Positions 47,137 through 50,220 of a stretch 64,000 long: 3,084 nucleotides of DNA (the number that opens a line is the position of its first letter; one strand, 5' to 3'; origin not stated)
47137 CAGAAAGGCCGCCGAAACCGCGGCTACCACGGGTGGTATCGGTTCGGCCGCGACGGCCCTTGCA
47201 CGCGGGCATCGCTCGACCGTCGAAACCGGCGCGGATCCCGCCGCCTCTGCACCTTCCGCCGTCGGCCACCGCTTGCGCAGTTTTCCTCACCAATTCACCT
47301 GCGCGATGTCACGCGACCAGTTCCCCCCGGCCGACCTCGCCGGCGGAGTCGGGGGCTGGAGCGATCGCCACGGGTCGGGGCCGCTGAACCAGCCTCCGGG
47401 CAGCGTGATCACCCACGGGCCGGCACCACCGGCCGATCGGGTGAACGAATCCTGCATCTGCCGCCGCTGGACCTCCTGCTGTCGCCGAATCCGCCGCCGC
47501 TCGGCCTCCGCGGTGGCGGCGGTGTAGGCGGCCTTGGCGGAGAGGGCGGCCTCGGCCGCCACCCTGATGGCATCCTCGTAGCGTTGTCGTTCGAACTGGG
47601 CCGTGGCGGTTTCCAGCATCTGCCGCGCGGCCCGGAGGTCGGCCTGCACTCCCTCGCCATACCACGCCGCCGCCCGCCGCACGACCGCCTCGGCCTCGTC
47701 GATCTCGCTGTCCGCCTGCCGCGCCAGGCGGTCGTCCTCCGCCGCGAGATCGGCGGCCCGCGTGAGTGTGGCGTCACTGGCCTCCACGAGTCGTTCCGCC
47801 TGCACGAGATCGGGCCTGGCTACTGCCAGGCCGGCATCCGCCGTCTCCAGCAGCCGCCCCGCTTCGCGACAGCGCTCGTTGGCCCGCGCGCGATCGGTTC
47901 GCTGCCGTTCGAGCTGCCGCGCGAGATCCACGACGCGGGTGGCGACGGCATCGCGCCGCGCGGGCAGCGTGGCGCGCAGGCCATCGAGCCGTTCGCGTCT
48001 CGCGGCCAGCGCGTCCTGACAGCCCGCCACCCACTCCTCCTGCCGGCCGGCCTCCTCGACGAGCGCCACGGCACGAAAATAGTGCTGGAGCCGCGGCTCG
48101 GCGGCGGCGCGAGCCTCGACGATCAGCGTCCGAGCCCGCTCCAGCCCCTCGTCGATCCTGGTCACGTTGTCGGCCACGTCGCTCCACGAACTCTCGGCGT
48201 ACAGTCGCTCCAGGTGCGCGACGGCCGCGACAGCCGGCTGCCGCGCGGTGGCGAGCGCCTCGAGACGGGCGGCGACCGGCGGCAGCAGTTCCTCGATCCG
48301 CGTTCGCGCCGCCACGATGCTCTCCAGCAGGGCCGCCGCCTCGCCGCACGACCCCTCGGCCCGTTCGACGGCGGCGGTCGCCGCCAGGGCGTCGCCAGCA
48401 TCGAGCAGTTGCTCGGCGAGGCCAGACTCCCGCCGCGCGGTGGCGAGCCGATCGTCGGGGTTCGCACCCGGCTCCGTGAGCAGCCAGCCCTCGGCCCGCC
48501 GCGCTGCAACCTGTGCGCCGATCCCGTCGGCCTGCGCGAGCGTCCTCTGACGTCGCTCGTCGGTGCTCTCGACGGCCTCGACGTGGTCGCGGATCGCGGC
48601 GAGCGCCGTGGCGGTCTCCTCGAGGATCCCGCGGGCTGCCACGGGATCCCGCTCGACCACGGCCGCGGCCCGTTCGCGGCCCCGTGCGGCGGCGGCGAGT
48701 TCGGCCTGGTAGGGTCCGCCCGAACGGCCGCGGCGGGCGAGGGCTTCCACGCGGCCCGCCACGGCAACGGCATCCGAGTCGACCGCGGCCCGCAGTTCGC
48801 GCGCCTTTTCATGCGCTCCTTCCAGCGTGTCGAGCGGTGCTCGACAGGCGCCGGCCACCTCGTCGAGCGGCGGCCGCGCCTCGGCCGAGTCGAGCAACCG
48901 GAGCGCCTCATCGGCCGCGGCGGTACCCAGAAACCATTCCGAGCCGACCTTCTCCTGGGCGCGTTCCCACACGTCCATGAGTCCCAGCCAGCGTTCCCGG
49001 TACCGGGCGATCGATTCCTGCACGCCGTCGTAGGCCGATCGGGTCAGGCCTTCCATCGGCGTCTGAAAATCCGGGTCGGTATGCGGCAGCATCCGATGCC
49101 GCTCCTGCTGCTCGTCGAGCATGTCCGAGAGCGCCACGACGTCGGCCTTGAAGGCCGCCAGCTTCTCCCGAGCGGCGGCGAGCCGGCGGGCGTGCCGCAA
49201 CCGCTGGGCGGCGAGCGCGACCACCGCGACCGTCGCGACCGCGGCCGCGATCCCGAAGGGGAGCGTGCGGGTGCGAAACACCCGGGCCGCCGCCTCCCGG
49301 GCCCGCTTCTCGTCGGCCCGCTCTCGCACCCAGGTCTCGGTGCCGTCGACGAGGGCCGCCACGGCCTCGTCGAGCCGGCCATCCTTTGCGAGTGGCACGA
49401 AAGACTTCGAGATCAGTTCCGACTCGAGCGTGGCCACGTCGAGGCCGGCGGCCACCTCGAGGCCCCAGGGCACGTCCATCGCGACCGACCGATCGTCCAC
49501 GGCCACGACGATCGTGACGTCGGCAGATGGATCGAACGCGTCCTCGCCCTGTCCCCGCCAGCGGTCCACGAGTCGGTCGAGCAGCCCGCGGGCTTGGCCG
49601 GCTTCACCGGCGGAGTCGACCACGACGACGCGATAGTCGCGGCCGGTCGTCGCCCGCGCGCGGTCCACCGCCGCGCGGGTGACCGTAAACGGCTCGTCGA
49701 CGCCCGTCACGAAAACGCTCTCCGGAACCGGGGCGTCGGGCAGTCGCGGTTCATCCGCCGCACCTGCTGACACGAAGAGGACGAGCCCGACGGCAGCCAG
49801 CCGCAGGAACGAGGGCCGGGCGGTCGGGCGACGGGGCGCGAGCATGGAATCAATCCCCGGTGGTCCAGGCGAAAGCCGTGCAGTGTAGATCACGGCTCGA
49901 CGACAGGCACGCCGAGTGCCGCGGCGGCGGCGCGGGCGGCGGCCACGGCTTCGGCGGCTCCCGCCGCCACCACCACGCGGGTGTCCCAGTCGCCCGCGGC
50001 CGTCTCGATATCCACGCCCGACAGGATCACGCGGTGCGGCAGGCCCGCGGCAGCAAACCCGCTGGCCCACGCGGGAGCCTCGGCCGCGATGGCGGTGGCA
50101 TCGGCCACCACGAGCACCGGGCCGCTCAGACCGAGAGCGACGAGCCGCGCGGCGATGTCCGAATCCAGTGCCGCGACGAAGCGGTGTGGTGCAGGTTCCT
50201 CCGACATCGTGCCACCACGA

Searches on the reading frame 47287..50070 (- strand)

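Call 23: search_protein_families(library=pfam, proteins=[window:47287-50070:-], max_evalue=0.001)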
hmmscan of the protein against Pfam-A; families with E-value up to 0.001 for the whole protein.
window:47287-50070:- (927 aa): 1 family
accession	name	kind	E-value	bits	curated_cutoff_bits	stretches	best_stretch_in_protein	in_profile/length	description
PF04536.20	TPM_phosphatase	-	3e-07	30.9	22.1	1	133-245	18-123/125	TPM domain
